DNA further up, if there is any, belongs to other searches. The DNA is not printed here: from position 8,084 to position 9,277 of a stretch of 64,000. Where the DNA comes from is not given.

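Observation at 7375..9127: Memo paired with a radical-SAM homologue that has lost all three [4Fe-4S] cysteines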

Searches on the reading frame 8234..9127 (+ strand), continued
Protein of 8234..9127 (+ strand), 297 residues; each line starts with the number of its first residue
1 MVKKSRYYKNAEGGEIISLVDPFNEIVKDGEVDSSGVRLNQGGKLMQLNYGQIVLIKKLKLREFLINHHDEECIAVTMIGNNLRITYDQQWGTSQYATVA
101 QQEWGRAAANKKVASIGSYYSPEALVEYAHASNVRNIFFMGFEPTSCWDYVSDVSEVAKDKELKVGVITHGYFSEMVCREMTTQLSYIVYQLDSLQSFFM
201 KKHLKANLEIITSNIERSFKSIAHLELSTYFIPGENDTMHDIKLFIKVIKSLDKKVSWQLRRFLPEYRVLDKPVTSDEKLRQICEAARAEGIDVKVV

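Call 41: find_encoding_contigs(protein=P0021, flank=8000, max_places=1)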
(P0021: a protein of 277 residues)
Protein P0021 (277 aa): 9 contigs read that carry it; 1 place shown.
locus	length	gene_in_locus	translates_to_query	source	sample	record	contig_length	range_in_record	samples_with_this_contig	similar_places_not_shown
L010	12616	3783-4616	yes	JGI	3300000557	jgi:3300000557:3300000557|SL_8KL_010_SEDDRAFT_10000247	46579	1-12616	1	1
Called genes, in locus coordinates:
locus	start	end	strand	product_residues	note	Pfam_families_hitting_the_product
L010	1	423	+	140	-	?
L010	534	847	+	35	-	-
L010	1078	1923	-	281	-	-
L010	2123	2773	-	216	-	PF02698:DUF218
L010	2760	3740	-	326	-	PF01933:CofD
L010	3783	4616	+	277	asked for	PF04055:Radical_SAM (faint)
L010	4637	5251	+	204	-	PF02482:Ribosomal_S30AE, PF16321:Ribosom_S30AE_C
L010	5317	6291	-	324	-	PF13624:SurA_N_3 (faint)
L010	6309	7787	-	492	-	PF00932:LTD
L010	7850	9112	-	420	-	PF01551:Peptidase_M23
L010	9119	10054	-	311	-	PF18075:FtsX_ECD, PF02687:FtsX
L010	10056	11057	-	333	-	PF00005:ABC_tran, PF13086:AAA_11 (faint), PF13304:AAA_21 (faint), PF13401:AAA_22 (weak)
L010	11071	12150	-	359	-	PF03462:PCRF, PF00472:RF-1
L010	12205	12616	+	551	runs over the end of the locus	PF01676:Metalloenzyme, PF06415:iPGM_N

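Call 42: find_encoding_contigs(protein=P0008, flank=8000, max_places=1)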
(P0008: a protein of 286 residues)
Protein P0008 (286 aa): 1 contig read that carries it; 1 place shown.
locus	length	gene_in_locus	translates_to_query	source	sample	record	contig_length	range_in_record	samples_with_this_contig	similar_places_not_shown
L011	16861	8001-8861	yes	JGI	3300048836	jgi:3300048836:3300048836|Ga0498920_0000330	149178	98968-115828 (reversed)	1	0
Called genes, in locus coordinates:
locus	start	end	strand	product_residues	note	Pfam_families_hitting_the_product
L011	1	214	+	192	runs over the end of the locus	-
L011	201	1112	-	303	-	PF01636:APH, PF06293:Kdo (faint)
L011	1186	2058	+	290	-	-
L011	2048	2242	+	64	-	-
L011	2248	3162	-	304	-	-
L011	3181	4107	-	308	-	-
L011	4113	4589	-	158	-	PF00383:dCMP_cyt_deam_1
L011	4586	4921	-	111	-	PF00293:NUDIX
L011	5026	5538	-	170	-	PF00857:Isochorismatase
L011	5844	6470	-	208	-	PF02698:DUF218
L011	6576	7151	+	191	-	-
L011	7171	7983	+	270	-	PF01875:Memo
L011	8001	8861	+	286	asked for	PF04055:Radical_SAM (weak)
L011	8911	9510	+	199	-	PF02482:Ribosomal_S30AE, PF16321:Ribosom_S30AE_C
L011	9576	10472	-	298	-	PF13624:SurA_N_3, PF13623:SurA_N_2 (faint)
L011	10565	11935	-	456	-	PF01551:Peptidase_M23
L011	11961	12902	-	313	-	PF18075:FtsX_ECD, PF02687:FtsX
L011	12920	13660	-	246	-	PF02463:SMC_N (faint), PF00005:ABC_tran, PF13304:AAA_21 (faint)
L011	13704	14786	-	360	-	PF03462:PCRF, PF00472:RF-1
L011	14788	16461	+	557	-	PF01676:Metalloenzyme, PF06415:iPGM_N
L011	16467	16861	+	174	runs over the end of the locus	-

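Call 43: find_encoding_contigs(protein=P0013, flank=8000, max_places=2)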
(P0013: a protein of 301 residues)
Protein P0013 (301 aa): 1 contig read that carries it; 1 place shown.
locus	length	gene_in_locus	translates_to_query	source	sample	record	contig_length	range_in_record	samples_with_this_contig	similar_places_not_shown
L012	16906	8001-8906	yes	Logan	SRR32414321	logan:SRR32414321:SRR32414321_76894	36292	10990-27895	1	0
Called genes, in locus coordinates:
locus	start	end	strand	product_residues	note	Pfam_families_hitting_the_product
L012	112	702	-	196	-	PF13761:DUF4166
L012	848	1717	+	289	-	PF01370:Epimerase, PF04321:RmlD_sub_bind, PF01073:3Beta_HSD, PF16363:GDP_Man_Dehyd, PF07993:NAD_binding_4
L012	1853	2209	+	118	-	PF08818:DUF1801 (weak)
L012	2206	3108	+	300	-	-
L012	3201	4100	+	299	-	PF12686:DUF3800 (weak)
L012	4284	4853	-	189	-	-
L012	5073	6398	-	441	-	PF00275:EPSP_synthase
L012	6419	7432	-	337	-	PF01933:CofD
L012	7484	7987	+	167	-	-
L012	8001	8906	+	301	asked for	PF04055:Radical_SAM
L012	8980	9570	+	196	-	PF02482:Ribosomal_S30AE, PF16321:Ribosom_S30AE_C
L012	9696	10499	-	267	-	PF13623:SurA_N_2 (faint), PF09312:SurA_N (faint), PF13624:SurA_N_3 (weak)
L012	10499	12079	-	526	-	PF00932:LTD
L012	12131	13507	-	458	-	PF01551:Peptidase_M23 (weak)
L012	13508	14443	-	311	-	PF18075:FtsX_ECD, PF02687:FtsX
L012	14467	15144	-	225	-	PF00005:ABC_tran, PF02463:SMC_N (faint), PF13304:AAA_21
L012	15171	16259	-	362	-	PF03462:PCRF, PF00472:RF-1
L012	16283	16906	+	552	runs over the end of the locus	PF01676:Metalloenzyme, PF06415:iPGM_N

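Call 44: find_encoding_contigs(protein=P0018, flank=8000, max_places=2)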
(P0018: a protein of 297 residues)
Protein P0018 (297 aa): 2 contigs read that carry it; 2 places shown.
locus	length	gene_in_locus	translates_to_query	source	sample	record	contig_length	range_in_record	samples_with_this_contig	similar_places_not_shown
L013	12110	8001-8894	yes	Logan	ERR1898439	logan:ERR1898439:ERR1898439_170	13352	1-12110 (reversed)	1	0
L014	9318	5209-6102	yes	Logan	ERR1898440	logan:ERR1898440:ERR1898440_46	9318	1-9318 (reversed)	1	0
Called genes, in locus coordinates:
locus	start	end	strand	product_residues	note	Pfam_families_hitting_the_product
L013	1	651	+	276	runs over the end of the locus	-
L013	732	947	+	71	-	-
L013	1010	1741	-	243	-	PF02633:Creatininase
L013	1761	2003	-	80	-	PF04226:Transgly_assoc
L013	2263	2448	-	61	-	-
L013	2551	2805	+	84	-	-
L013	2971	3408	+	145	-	-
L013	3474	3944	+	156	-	-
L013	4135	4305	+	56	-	-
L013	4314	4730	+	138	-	-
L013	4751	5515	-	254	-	-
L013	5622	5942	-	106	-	PF01844:HNH (faint)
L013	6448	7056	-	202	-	PF01933:CofD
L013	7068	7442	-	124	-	PF01933:CofD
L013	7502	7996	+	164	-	-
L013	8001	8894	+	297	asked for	PF04055:Radical_SAM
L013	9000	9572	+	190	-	PF02482:Ribosomal_S30AE, PF16321:Ribosom_S30AE_C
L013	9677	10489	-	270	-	-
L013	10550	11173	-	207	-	-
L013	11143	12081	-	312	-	PF00932:LTD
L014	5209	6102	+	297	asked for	PF04055:Radical_SAM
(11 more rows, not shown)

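Call 50: search_protein_families(library=pfam, proteins=[L012:7484-7987:+, L013:7502-7996:+, L011:6576-7151:+, L006:1787-2359:+, P0013, P0021, P0014], max_evalue=0.1)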
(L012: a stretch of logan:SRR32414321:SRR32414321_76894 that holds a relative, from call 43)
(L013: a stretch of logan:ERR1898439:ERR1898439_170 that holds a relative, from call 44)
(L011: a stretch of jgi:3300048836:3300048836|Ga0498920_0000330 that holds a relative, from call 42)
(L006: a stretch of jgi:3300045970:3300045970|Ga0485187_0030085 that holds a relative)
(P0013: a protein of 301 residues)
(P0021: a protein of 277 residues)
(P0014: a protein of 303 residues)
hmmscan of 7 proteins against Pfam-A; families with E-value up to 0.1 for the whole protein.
L012:7484-7987:+ (167 aa): 0 families

L013:7502-7996:+ (164 aa): 2 families
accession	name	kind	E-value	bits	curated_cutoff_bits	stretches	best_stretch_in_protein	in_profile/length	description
PF00462.30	Glutaredoxin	-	0.00036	21.1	22.9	1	31-95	2-58/60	Glutaredoxin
PF05768.20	Glrx-like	-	0.083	13.7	26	0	31-81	3-48/77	Glutaredoxin-like domain (DUF836)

L011:6576-7151:+ (191 aa): 3 families
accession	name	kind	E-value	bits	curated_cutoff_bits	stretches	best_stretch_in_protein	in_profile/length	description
PF00462.30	Glutaredoxin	-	7e-05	23.4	22.9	1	61-111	2-50/60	Glutaredoxin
PF04134.17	DCC1-like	-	0.016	16.9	27.8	1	62-100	1-38/113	DCC1-like thiol-disulfide oxidoreductase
PF13098.12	Thioredoxin_2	-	0.035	14.9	27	1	56-112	5-55/104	Thioredoxin-like domain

L006:1787-2359:+ (190 aa): 7 families
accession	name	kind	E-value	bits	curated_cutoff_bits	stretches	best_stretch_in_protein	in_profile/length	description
PF00462.30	Glutaredoxin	-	8.7e-11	42.3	22.9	1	66-133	1-60/60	Glutaredoxin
PF13417.12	GST_N_3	-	0.00028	21.6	22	1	69-145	2-69/75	Glutathione S-transferase, N-terminal domain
PF05768.20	Glrx-like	-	0.00056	20.6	26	1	65-108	1-47/77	Glutaredoxin-like domain (DUF836)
PF00085.26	Thioredoxin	-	0.012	16.1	23.5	1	57-102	13-61/103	Thioredoxin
PF14595.12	Thioredoxin_9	-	0.031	14.6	25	1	37-124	16-99/129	Thioredoxin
PF13462.12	Thioredoxin_4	-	0.036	14.7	23.2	1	60-83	11-34/165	Thioredoxin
PF13098.12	Thioredoxin_2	-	0.047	14.5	27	1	60-113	3-51/104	Thioredoxin-like domain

P0013 (301 aa): 3 families
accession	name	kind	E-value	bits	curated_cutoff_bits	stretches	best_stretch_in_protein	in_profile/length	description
PF04055.27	Radical_SAM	-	9.8e-20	71.8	29.5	1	82-244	6-162/166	Radical SAM superfamily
PF19238.5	Radical_SAM_2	-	0.012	15.7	26.7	0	79-123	18-59/151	Radical SAM-like domain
PF13353.11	Fer4_12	-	0.057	14.2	22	0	82-181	14-99/137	4Fe-4S single cluster domain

P0021 (277 aa): 1 family
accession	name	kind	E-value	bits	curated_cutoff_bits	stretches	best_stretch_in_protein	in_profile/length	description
PF04055.27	Radical_SAM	-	1.6e-05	25.5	29.5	1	101-218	25-158/166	Radical SAM superfamily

P0014 (303 aa): 2 families
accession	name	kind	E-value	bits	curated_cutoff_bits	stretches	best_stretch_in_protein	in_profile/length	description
PF04055.27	Radical_SAM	-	5.1e-11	43.5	29.5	1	121-248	34-165/166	Radical SAM superfamily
PF13353.11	Fer4_12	-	0.00012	22.9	22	1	120-178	41-100/137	4Fe-4S single cluster domain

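Call 54: predict_structure(alignment_id=A5)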
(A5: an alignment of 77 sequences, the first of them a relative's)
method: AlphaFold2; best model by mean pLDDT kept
length: 297 residues; sequences in the alignment: 77
mean_pLDDT: 97.3   pTM: 0.93
mean pLDDT of the five models: 97.3, 97.0, 96.8, 96.5, 96.5
residues with pLDDT >= 90: 289; 70-90: 8; 50-70: 0; < 50: 0
segments of 3 or more residues with pLDDT < 50: none
pLDDT, mean of each block of 10 residues (from residue 1): 98 97 97 98 98 98 91 98 98 98 98 98 98 98 98 98 98 98 98 98 98 96 96 98 97 92 98 98 98 95
secondary structure, 60 per line:
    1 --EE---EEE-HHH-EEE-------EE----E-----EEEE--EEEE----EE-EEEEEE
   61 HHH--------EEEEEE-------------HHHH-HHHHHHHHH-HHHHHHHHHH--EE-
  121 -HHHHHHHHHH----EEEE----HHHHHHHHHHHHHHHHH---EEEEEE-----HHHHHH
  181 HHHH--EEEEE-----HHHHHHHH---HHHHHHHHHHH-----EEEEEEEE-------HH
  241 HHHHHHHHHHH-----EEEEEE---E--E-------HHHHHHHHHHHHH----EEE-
elements in order: E8-10 E16-18 E38-41 E44-47 E55-60 E72-77 H91-94 H96-104 H106-115 H122-131 E136-139 H144-160 E164-169 H175-184 E187-191 H197-204 H208-218 E224-231 H239-251 E257-262 H277-289 E294-296

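Call 58: fold_search(model_id=the predicted structure, library=pdb)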
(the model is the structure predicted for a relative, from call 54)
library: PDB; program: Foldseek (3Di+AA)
matches with E <= 10: 1487; with E <= 0.001: 117
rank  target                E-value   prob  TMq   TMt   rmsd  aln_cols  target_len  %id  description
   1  3c8f                  6.2e-12  1.00  0.67  0.81   2.7       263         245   11  4Fe-4S-Pyruvate formate-lyase Activating Enzyme with partially disordered AdoMet (released 2008-10-28)
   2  8fo0                  1.4e-11  1.00  0.67  0.80   2.9       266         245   12  The structure of a crystallizable variant of E. coli pyruvate formate-lyase activating enzyme bound to a partially cleav (released 2023-05-24)
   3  3cb8_A                7.7e-11  1.00  0.65  0.78   3.1       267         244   12  4Fe-4S-Pyruvate formate-lyase activating enzyme in complex with AdoMet and a peptide substrate (released 2008-10-28)
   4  4pl1_A                7.8e-09  1.00  0.59  0.54  11.2       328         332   12  X-ray crystal structure of C118A RlmN from Escherichia coli with S-adenosylmethionine (released 2014-05-28)
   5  3can                  8.3e-09  1.00  0.48  0.85   2.5       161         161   19  Crystal structure of a domain of pyruvate-formate lyase-activating enzyme from Bacteroides vulgatus ATCC 8482 (released 2008-03-04)
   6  7bi7_B                8.8e-09  1.00  0.48  0.52   3.5       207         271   12  An Unexpected P-Cluster like Intermediate En Route to the Nitrogenase FeMo-co (released 2021-03-10)
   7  6fz6_A                1.1e-08  1.00  0.56  0.50  11.6       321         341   12  Crystal Structure of a radical SAM methyltransferase from Sphaerobacter thermophilus (released 2019-04-10)
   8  6y1x_A                1.4e-08  1.00  0.50  0.58   3.6       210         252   17  X-ray structure of the radical SAM protein NifB, a key nitrogenase maturating enzyme (released 2020-06-17)
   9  7bi7_A                2.0e-08  1.00  0.48  0.51   3.5       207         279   12  An Unexpected P-Cluster like Intermediate En Route to the Nitrogenase FeMo-co (released 2021-03-10)
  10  5hr6_A                2.1e-08  1.00  0.58  0.49  10.8       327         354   12  X-ray crystal structure of C118A RlmN with cross-linked tRNA purified from Escherichia coli (released 2016-04-13)
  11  7jmb_A                3.2e-08  1.00  0.47  0.53   3.8       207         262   12  Crystal structure of Nitrogenase iron-molybdenum cofactor biosynthesis enzyme NifB from Methanothermobacter thermautot (released 2020-10-28)
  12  3rfa_A                3.4e-08  1.00  0.58  0.52  11.0       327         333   12  X-ray structure of RlmN from Escherichia coli in complex with S-adenosylmethionine (released 2011-05-11)
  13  5hr7_A                4.1e-08  1.00  0.58  0.49  10.7       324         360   11  X-ray crystal structure of C118A RlmN from Escherichia coli with cross-linked in vitro transcribed tRNA (released 2016-04-13)
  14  3rfa_B                5.6e-08  1.00  0.55  0.47  11.2       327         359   11  X-ray structure of RlmN from Escherichia coli in complex with S-adenosylmethionine (released 2011-05-11)
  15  4pl2_A                6.7e-08  1.00  0.57  0.49  11.0       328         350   12  X-ray crystal structure of C118A RlmN from Escherichia coli (released 2014-05-28)
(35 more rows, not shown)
